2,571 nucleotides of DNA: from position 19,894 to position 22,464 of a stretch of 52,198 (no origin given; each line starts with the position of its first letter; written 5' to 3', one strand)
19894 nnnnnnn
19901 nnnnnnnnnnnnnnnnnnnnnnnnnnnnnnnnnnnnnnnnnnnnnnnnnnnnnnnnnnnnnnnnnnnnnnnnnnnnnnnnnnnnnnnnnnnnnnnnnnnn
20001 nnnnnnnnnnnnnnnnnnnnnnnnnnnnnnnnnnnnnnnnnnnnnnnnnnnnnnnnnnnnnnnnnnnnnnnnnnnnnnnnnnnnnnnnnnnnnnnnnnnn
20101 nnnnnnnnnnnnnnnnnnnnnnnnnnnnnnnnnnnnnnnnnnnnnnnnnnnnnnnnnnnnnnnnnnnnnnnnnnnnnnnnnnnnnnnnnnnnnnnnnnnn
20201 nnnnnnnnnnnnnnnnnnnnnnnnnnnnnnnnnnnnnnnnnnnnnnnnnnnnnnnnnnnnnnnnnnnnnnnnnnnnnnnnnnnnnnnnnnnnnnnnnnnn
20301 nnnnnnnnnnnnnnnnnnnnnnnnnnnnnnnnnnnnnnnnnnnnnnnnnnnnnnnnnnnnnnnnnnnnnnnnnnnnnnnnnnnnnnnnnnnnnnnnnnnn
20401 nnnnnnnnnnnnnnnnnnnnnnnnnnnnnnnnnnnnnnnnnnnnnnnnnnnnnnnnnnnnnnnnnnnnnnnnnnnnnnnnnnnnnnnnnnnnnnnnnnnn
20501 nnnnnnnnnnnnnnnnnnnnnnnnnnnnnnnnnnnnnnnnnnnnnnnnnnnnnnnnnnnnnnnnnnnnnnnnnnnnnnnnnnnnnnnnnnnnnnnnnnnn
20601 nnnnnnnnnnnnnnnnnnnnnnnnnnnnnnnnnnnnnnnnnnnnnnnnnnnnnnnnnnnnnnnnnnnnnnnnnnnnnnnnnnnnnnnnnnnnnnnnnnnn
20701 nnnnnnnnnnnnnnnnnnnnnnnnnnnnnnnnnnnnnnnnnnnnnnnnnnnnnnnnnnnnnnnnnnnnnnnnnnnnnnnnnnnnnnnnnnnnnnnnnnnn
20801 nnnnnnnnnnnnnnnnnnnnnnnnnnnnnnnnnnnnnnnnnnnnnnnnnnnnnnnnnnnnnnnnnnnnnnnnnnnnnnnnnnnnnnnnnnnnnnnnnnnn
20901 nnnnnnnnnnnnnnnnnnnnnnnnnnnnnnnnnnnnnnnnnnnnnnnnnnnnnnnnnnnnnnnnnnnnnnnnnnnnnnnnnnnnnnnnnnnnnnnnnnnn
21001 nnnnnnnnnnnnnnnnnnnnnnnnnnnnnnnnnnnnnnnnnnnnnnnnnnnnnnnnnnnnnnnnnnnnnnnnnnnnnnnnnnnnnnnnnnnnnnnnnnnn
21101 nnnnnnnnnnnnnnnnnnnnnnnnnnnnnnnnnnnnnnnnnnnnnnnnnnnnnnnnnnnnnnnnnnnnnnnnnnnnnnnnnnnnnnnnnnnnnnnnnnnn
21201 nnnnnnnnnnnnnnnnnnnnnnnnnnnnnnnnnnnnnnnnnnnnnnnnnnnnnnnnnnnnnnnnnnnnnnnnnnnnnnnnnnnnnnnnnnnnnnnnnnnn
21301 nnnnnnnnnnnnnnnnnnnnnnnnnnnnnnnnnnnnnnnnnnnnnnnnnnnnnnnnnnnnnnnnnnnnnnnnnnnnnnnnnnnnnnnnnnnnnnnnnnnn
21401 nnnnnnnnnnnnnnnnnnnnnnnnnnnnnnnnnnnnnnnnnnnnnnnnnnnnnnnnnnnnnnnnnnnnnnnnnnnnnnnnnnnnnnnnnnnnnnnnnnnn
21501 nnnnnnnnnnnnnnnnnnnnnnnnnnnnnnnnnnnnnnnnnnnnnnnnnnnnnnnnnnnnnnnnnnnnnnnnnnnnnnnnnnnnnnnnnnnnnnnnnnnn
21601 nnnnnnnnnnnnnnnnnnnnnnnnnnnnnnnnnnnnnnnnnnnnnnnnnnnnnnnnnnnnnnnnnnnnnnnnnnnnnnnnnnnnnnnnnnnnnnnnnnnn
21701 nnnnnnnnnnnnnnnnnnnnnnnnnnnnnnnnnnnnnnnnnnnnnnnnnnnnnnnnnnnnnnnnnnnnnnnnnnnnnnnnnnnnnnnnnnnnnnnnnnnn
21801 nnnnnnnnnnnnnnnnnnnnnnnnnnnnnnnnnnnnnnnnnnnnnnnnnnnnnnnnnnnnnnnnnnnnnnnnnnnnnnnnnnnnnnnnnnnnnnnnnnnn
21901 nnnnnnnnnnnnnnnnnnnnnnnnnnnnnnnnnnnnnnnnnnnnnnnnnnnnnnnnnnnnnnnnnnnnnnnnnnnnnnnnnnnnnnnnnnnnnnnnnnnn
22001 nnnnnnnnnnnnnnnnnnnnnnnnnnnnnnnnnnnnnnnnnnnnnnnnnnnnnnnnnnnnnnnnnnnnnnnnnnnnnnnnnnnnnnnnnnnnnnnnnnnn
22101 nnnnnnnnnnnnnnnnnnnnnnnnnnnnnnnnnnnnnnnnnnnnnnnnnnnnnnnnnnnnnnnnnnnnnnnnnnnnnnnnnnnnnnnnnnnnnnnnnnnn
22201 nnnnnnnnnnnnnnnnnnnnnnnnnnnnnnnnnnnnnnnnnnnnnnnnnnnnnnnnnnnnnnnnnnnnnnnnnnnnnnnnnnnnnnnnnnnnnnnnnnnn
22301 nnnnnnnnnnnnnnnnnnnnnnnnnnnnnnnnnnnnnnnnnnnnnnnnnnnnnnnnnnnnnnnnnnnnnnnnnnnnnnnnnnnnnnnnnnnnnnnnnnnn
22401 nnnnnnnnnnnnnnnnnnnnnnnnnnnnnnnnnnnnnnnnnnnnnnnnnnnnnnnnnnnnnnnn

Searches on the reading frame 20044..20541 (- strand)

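Call 90: search_protein_families(library=phrogs, max_evalue=0.001, proteins=[window:20044-20541:-])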
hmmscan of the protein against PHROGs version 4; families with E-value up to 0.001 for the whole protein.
window:20044-20541:- (166 aa): 1 family
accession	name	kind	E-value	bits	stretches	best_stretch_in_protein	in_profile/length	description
phrog_1770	-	DNA, RNA and nucleotide metabolism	1.5e-16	61.8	1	3-153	5-147/158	Holliday junction resolvase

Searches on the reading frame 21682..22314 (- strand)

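Call 34: search_protein_families(library=pfam, max_evalue=0.01, proteins=[window:21682-22314:-])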
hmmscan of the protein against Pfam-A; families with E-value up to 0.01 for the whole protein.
window:21682-22314:- (211 aa): 3 families
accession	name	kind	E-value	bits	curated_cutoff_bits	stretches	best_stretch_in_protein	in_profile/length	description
PF01381.28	HTH_3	-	1.4e-08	35.1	23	1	33-82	2-50/55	Helix-turn-helix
PF13560.12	HTH_31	-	9.5e-08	32.7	27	1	28-90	2-64/64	Helix-turn-helix domain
PF12844.13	HTH_19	-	0.0058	17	30.2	1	33-82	5-53/64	Helix-turn-helix domain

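Call 90: search_protein_families(library=phrogs, max_evalue=0.001, proteins=[window:21682-22293:-])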
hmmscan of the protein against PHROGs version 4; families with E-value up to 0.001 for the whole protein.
window:21682-22293:- (204 aa): 3 families
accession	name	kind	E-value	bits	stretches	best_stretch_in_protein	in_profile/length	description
phrog_8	-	transcription regulation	5.7e-06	27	1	27-105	83-179/346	transcriptional regulator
phrog_7241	-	transcription regulation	0.00031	21.8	1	25-74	66-114/122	transcriptional regulator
phrog_3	-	transcription regulation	0.00038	21.3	1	13-108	81-183/430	transcriptional repressor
